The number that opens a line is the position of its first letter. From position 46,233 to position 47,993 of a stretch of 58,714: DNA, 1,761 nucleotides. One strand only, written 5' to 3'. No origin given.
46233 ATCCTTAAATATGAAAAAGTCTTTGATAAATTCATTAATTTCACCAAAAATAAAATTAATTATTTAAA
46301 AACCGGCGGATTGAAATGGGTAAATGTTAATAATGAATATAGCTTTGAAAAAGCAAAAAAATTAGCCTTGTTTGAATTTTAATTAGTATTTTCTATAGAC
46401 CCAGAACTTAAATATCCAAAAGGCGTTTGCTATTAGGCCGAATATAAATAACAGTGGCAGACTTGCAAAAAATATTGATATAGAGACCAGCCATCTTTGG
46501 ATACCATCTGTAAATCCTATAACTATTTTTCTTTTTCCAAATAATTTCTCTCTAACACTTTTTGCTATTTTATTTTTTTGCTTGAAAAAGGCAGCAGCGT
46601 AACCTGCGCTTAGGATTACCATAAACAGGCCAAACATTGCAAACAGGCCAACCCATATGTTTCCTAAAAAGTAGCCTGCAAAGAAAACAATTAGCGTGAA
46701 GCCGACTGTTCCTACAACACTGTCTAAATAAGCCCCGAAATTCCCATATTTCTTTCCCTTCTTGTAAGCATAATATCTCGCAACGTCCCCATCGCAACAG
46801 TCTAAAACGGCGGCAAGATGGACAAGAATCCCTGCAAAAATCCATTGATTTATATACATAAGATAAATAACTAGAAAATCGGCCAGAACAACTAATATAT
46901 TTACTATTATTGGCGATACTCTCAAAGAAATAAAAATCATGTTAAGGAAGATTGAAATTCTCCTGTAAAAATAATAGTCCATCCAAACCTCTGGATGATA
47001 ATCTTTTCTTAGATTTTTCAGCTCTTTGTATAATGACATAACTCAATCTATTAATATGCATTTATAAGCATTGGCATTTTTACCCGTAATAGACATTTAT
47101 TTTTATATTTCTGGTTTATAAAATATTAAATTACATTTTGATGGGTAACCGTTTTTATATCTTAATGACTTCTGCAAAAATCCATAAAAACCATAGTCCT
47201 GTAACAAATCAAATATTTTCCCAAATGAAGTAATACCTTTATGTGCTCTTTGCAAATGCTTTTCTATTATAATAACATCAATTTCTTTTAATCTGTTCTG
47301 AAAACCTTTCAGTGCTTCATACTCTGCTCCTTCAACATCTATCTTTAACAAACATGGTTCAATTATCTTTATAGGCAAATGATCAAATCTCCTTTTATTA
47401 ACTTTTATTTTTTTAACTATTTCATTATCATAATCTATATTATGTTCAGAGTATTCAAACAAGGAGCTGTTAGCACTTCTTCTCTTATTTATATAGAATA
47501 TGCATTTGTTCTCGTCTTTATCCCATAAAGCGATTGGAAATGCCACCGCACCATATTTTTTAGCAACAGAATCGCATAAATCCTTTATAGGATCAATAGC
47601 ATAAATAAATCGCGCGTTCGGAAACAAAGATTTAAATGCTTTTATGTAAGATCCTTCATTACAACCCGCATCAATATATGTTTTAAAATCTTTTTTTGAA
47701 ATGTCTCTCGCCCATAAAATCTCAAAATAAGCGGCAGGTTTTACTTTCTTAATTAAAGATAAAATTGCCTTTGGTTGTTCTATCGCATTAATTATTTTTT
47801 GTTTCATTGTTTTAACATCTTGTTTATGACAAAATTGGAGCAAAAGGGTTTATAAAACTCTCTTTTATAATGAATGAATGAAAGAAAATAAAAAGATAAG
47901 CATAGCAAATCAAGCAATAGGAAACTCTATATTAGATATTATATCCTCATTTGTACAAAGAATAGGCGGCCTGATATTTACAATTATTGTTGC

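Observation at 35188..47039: Complete 2-aminoethylphosphonate biosynthesis and activation cluster in a reduced archaeon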

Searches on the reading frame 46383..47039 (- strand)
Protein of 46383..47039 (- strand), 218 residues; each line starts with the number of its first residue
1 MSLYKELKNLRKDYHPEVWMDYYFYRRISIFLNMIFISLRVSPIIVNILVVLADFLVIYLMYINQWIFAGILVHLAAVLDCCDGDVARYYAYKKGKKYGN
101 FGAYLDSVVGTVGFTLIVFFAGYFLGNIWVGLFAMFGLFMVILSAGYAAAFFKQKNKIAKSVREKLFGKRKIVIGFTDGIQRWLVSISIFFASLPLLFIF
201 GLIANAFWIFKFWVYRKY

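Call 6: search_protein_families(library=pfam, proteins=[window:46383-47039:-], max_evalue=0.01)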
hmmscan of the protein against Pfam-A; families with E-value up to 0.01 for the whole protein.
window:46383-47039:- (218 aa): 1 family
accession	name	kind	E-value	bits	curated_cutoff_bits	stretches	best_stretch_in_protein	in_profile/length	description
PF01066.26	CDP-OH_P_transf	-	5.3e-08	33.8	22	1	50-175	11-126/152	CDP-alcohol phosphatidyltransferase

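Call 34: search_solved_structures(query=window:46383-47039:-, max_evalue=1, show_alignments=3)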
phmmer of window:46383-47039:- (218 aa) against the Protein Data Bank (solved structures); distinct sequences matched with E-value up to 1: 5.
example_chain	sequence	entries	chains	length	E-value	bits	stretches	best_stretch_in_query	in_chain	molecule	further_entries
4o6m_A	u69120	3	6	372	1.1e-06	32.4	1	11-152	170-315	AF2299, a CDP-alcohol phosphotransferase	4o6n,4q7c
4mnd_A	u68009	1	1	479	5.7e-05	26.7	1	38-182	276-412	CTP L-myo-inositol-1-phosphate cytidylyltransferase/CDP-L-myo-inositol myo-inositolphospho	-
9lli_R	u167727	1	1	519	0.34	14.4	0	30-99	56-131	D(1A) dopamine receptor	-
9i52_R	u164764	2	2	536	0.87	13.1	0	30-99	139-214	Beta-2 adrenergic receptor,D(1A) dopamine receptor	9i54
9llg_R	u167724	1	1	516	0.92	13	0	30-99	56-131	D(1A) dopamine receptor,Soluble cytochrome b562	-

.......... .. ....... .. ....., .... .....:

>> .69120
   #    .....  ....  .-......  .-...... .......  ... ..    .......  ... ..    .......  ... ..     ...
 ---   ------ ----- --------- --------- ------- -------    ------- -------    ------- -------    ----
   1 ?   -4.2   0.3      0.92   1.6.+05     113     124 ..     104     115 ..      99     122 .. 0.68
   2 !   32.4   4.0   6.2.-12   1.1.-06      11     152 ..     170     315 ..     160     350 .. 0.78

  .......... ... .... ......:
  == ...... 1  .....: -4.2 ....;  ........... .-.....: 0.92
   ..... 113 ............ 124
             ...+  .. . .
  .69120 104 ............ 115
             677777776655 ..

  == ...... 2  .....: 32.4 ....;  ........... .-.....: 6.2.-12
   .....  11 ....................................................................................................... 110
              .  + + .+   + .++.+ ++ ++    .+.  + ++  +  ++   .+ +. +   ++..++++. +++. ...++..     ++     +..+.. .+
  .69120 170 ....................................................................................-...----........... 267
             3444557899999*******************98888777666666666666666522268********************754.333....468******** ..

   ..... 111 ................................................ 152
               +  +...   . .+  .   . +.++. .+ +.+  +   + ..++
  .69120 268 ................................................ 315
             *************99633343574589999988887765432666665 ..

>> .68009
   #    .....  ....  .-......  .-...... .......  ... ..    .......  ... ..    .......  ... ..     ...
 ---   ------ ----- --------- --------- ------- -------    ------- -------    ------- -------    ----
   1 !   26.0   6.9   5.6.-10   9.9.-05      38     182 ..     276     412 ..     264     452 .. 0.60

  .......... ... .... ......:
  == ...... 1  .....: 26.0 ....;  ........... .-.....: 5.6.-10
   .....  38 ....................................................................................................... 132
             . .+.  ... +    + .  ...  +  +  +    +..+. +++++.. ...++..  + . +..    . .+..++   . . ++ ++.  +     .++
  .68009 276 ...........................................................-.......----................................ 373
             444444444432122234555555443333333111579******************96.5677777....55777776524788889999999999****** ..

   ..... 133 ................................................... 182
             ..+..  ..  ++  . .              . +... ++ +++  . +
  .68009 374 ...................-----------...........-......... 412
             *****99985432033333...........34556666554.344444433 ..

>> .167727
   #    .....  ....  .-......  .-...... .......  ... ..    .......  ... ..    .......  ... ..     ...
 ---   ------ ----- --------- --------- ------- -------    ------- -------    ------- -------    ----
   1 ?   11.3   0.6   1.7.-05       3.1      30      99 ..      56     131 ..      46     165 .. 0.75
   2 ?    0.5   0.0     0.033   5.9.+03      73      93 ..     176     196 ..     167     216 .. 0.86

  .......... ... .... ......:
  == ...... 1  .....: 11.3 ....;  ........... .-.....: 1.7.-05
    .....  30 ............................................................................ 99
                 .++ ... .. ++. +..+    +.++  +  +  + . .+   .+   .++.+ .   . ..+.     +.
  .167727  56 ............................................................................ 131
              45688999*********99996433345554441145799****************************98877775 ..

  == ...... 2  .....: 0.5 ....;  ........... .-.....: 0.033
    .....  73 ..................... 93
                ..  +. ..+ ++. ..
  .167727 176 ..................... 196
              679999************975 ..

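Call 44: search_protein_representatives(protein=window:46383-47039:-)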
Query: 218 residues. Proteins with E-value up to 0.001 (for the whole library): 245; up to 1e-10: 17; up to 1e-30: 4. The best 150 are listed.
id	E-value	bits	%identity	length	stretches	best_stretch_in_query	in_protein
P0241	4.0e-60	220.2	50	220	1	1-216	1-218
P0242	1.1e-52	195.9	45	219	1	4-217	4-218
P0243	2.7e-40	155.4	40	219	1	1-217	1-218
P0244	9.1e-35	137.3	49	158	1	1-138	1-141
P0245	3.2e-29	119.2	35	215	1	27-217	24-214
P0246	3.5e-29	119.1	35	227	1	19-217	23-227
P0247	1.2e-28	117.4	34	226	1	10-217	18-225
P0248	1.4e-26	110.5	32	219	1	7-216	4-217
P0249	3.5e-23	99.4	32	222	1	2-217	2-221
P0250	7.4e-22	95.1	31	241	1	10-215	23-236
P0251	1.0e-20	91.4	37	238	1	5-217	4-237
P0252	2.4e-16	77.1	35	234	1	6-217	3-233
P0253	2.5e-16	77.0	36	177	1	47-217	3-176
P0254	1.7e-13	67.8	36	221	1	22-217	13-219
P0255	7.2e-12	62.4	34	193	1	41-217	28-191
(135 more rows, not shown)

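Call 46: find_homologous_proteins(query=window:46383-47039:-, max_evalue=0.00001)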
Query window:46383-47039:- (218 aa): 17 proteins with E <= 0.00001 among 347 candidates.
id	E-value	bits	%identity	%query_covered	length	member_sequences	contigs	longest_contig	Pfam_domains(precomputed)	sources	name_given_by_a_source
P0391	8.3e-137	473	100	100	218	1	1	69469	PF01066.27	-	-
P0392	8.7e-117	407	84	100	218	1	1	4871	PF01066.27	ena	-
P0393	1.2e-68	250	54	100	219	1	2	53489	PF01066.27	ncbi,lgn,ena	-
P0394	2.5e-67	245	53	100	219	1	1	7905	PF01066.27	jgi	-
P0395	8.8e-67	244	55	100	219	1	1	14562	PF01066.27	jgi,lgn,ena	-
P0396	2.3e-66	242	53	100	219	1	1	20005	PF01066.27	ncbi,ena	-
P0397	2.7e-66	242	55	100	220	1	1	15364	PF01066.27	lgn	-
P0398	4.7e-66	241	51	100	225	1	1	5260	PF01066.27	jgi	jgi:hypothetical protein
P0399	3.2e-64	235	52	100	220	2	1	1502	PF01066.27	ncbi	-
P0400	4.7e-64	235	56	90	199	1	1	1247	PF01066.27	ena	-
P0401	3.2e-62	229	51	100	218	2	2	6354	PF01066.27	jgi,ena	-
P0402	8.0e-61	224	50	100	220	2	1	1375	PF01066.27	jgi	-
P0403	8.5e-61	224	53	100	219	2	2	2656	PF01066.27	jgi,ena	-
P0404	1.2e-60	224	48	100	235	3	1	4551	PF01066.27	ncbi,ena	-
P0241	1.3e-59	220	49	99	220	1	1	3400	PF01066.27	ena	-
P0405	3.4e-57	212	50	100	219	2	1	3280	PF01066.27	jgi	-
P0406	3.8e-51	193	51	81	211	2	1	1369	PF01066.27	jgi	-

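Call 48: find_encoding_contigs(protein=P0393, flank=10000, max_places=1)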
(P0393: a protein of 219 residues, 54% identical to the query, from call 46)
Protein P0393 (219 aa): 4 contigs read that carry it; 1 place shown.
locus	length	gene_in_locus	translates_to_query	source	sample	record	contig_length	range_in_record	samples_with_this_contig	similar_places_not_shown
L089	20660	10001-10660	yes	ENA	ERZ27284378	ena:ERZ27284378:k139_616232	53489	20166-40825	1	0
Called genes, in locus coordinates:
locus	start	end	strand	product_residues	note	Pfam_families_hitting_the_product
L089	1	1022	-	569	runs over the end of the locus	PF13524:Glyco_trans_1_2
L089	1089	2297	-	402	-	PF00676:E1_dh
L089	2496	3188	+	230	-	PF00106:adh_short, PF08659:KR (weak), PF13561:adh_short_C2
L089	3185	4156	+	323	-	PF01073:3Beta_HSD, PF01370:Epimerase, PF04321:RmlD_sub_bind (weak), PF05368:NmrA (weak), PF13460:NAD_binding_10, PF16363:GDP_Man_Dehyd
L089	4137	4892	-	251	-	PF09359:VTC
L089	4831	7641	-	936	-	PF08757:CotH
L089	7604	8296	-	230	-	PF16316:DUF4956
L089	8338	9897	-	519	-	PF01943:Polysacc_synt, PF13440:Polysacc_synt_3, PF01554:MatE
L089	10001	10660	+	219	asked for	PF01066:CDP-OH_P_transf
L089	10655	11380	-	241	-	PF00483:NTP_transferase, PF12804:NTP_transf_3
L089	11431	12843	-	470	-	PF00171:Aldedh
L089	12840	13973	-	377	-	PF02776:TPP_enzyme_N, PF02775:TPP_enzyme_C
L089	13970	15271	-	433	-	PF01467:CTP_transf_like, PF13714:PEP_mutase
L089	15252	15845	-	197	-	PF01467:CTP_transf_like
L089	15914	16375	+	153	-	-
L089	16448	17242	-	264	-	PF01963:TraB_PrgY_gumN (weak)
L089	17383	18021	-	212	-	-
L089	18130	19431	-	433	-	PF01467:CTP_transf_like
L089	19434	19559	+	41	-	-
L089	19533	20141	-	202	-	-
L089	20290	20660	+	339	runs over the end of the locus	PF01075:Glyco_transf_9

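Call 49: find_encoding_contigs(protein=P0396, flank=10000, max_places=1)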
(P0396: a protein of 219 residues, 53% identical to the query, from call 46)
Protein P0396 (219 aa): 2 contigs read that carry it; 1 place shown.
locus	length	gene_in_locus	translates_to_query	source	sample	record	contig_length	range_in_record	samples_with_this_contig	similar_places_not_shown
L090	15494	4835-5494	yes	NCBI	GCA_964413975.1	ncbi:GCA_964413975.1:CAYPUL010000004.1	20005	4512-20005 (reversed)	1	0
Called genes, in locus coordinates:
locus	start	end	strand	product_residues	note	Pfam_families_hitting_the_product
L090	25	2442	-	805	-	-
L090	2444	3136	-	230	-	PF16316:DUF4956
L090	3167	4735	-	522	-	PF01554:MatE (weak), PF01943:Polysacc_synt, PF13440:Polysacc_synt_3, PF01554:MatE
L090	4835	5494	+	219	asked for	PF01066:CDP-OH_P_transf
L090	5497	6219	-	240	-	PF00483:NTP_transferase, PF12804:NTP_transf_3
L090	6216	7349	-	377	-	PF02776:TPP_enzyme_N, PF02775:TPP_enzyme_C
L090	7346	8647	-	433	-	PF01467:CTP_transf_like, PF13714:PEP_mutase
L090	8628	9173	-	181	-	PF01467:CTP_transf_like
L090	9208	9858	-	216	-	-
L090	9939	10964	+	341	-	PF01075:Glyco_transf_9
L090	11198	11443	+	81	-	-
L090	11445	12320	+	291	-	PF13489:Methyltransf_23, PF08241:Methyltransf_11, PF08242:Methyltransf_12, PF13649:Methyltransf_25, PF13847:Methyltransf_31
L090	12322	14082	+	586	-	PF02543:Carbam_trans_N, PF16861:Carbam_trans_C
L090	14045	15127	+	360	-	PF13472:Lipase_GDSL_2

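Call 50: find_encoding_contigs(protein=P0397, flank=10000, max_places=1)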
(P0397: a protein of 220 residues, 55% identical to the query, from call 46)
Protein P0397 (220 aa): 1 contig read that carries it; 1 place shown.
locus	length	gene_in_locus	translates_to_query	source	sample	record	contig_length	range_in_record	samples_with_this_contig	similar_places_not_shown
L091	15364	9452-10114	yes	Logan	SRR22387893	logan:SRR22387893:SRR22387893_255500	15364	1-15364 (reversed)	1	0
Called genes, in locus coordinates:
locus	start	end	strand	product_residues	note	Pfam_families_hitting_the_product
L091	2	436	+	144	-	?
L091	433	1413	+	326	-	PF01073:3Beta_HSD, PF01370:Epimerase, PF04321:RmlD_sub_bind (weak), PF13460:NAD_binding_10 (weak), PF16363:GDP_Man_Dehyd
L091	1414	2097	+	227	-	PF00702:Hydrolase, PF13419:HAD_2, PF13242:Hydrolase_like (weak)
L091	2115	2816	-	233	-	PF09359:VTC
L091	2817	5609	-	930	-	-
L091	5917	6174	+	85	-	-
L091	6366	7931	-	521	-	PF01943:Polysacc_synt, PF13440:Polysacc_synt_3, PF01554:MatE (weak)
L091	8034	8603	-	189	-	-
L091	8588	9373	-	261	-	PF01209:Ubie_methyltran (weak), PF13489:Methyltransf_23, PF05175:MTS, PF13847:Methyltransf_31, PF08241:Methyltransf_11, PF08242:Methyltransf_12, PF13649:Methyltransf_25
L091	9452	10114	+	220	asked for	PF01066:CDP-OH_P_transf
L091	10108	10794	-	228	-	PF00483:NTP_transferase, PF12804:NTP_transf_3 (weak)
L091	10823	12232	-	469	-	PF00171:Aldedh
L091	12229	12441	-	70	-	-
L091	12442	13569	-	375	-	PF02776:TPP_enzyme_N, PF02775:TPP_enzyme_C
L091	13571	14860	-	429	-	PF01467:CTP_transf_like, PF13714:PEP_mutase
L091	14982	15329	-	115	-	PF11617:Cu-binding_MopE (weak)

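Call 72: predict_structure(alignment_id=A4)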
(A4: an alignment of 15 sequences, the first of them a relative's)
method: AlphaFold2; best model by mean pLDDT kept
length: 218 residues; sequences in the alignment: 15
mean_pLDDT: 83.2   pTM: 0.77
mean pLDDT of the five models: 83.2, 81.8, 81.2, 80.4, 63.2
residues with pLDDT >= 90: 81; 70-90: 104; 50-70: 22; < 50: 11
segments of 3 or more residues with pLDDT < 50: 14-20, 102-105
pLDDT, mean of each block of 10 residues (from residue 1): 80 51 75 90 87 94 96 89 84 75 54 91 97 95 82 80 77 68 93 96 94 85
secondary structure, 60 per line:
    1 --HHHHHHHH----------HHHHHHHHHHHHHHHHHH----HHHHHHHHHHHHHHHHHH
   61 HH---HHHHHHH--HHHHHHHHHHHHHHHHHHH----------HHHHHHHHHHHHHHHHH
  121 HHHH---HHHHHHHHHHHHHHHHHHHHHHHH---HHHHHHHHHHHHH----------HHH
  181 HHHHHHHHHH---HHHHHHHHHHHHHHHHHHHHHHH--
elements in order: H3-10 H21-38 H43-62 H66-72 H75-93 H104-124 H128-151 H155-167 H178-190 H194-216

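Call 76: fold_search(model_id=the predicted structure, library=pdb)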
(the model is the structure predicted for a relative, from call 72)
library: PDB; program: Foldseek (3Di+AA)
matches with E <= 10: 53; with E <= 0.001: 4
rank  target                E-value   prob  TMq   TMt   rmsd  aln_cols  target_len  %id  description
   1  4o6n_A                4.8e-04  1.00  0.72  0.49   4.1       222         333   20  Structure of AF2299, a CDP-alcohol phosphotransferase (CDP-bound) (released 2014-05-14)
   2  4q7c_A                5.5e-04  1.00  0.73  0.49   4.1       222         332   20  Structure of AF2299, a CDP-alcohol phosphotransferase (released 2014-05-28)
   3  4o6m_B                7.6e-04  1.00  0.64  0.42   5.2       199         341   19  Structure of AF2299, a CDP-alcohol phosphotransferase (CMP-bound) (released 2014-05-14)
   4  4o6m_A                7.9e-04  1.00  0.72  0.49   4.1       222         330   20  Structure of AF2299, a CDP-alcohol phosphotransferase (CMP-bound) (released 2014-05-14)
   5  5d92_A                6.8e-03  1.00  0.52  0.36   7.4       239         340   18  Structure of a phosphatidylinositolphosphate (PIP) synthase from Renibacterium Salmoninarum (released 2015-11-04)
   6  6h5a_A                1.9e-02  1.00  0.49  0.51  10.2       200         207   15  Crystal structure of Mycobacterium tuberculosis phosphatidylinositol phosphate synthase (PgsA1) in complex with mangan (released 2019-05-15)
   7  5d91                  2.0e-02  1.00  0.49  0.35   7.3       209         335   18  Structure of a phosphatidylinositolphosphate (PIP) synthase from Renibacterium Salmoninarum (released 2015-11-11)
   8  5d92_B                2.0e-02  1.00  0.40  0.28   8.0       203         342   16  Structure of a phosphatidylinositolphosphate (PIP) synthase from Renibacterium Salmoninarum (released 2015-11-04)
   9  5d92_C                2.6e-02  1.00  0.45  0.32   7.6       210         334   18  Structure of a phosphatidylinositolphosphate (PIP) synthase from Renibacterium Salmoninarum (released 2015-11-04)
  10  6h59_A                5.3e-02  0.99  0.45  0.48  10.5       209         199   15  Crystal structure of Mycobacterium tuberculosis phosphatidylinositol phosphate synthase (PgsA1) with CDP-DAG bound (released 2019-05-15)
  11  6h53_A                9.2e-02  0.99  0.48  0.54  11.0       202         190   14  Crystal structure of Mycobacterium tuberculosis phosphatidylinositol phosphate synthase (PgsA1) in apo form (released 2019-05-15)
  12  3ux4_A                1.4e+00  0.15  0.24  0.27  13.7       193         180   14  Crystal structure of the urea channel from the human gastric pathogen Helicobacter pylori (released 2012-12-19)
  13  9jou_A                2.6e+00  0.14  0.28  0.27  12.6       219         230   11  Cryo-EM structure of the zeaxanthin-bound light-driven proton pumping rhodopsin, NM-R1 (released 2025-07-30)
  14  4n4w_A                2.6e+00  0.05  0.13  0.08  19.1       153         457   14  Structure of the human smoothened receptor in complex with SANT-1. (released 2014-01-22)
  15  8qtn_B                3.1e+00  0.07  0.22  0.17  17.0       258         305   13  Cryo-EM structure of the apo yeast Ceramide Synthase (released 2024-10-23)
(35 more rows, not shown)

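Call 86: search_protein_families(library=ncbifam, proteins=[window:46383-47039:-], max_evalue=0.00001)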
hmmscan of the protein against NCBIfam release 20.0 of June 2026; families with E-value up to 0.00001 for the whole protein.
window:46383-47039:- (218 aa): 2 families
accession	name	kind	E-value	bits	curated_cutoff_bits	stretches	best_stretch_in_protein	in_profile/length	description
NF041135.1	IPPtranDIPPsyn_Thcocales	equivalog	7.5e-12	45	580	1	23-197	233-404/419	bifunctional L-myo-inositol-1-phosphate cytidylyltransferase/CDP-L-myo-inositol myo-inositolphosphotransferase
NF040950.1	archin_ph_syn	equivalog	1.2e-10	41.5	180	1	35-141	18-123/191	archaetidylinositol phosphate synthase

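Call 88: find_related_loci(query=A4, collection=metagenome_contigs, flank=10000)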
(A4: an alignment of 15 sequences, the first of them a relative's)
Query A4 (218 aa) in metagenome_contigs; peptide patterns used: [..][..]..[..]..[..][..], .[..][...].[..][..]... (x = any residue, [..] = any of these).
461 stretches matched a pattern; 17 encode a relative of the query (tblastn E <= 1e-3); 17 distinct loci.
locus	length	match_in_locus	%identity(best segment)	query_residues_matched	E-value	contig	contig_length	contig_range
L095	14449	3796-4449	55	1-217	7e-74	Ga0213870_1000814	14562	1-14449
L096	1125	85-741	53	1-218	5e-74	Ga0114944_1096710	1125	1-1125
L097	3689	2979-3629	51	1-217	2e-69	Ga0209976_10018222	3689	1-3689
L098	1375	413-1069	50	1-217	5e-72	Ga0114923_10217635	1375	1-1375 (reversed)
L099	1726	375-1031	49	1-217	1e-69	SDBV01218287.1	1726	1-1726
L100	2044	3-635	48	8-217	2e-68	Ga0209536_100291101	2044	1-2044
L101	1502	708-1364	52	1-217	2e-69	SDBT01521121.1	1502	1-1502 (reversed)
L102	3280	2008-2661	50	1-217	6e-65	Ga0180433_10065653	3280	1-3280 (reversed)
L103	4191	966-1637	52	1-218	1e-63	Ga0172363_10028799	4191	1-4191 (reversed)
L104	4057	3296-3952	48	1-217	3e-63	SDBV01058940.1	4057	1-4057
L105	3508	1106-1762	48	1-218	1e-62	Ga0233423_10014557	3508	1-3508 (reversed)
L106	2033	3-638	43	7-217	2e-61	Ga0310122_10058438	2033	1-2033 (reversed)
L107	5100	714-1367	49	1-217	2e-57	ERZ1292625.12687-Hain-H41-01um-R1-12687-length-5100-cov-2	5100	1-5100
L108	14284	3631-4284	47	1-217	4e-57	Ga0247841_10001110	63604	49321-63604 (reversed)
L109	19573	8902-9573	52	1-218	1e-63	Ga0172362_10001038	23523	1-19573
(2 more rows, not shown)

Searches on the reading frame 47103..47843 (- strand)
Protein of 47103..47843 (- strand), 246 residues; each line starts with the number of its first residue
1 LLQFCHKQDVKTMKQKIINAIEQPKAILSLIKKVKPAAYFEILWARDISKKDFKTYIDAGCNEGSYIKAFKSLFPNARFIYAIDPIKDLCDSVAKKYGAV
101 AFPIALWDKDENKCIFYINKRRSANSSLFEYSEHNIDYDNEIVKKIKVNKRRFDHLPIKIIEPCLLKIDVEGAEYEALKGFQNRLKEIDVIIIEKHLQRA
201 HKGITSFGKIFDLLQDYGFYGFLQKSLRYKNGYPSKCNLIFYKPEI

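Call 6: search_protein_families(library=pfam, proteins=[window:47103-47843:-], max_evalue=0.01)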
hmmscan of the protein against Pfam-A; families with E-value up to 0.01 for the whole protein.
window:47103-47843:- (246 aa): 2 families
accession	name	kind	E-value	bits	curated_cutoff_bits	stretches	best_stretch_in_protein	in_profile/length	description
PF05050.19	Methyltransf_21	-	2.3e-14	54.3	22.7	1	63-219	6-171/173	Methyltransferase FkbM domain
PF05575.17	V_cholerae_RfbT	-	9.1e-06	25.6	27.9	1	48-214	76-247/286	Vibrio cholerae RfbT protein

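Call 86: search_protein_families(library=ncbifam, proteins=[window:47103-47843:-], max_evalue=0.00001)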
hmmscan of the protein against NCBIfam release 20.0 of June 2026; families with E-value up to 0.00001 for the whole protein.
window:47103-47843:- (246 aa): 1 family
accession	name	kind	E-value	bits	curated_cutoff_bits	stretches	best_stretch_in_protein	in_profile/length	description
TIGR01444.1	fkbM_fam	subfamily_domain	1.1e-16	61.6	37.7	1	55-196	1-143/143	FkbM family methyltransferase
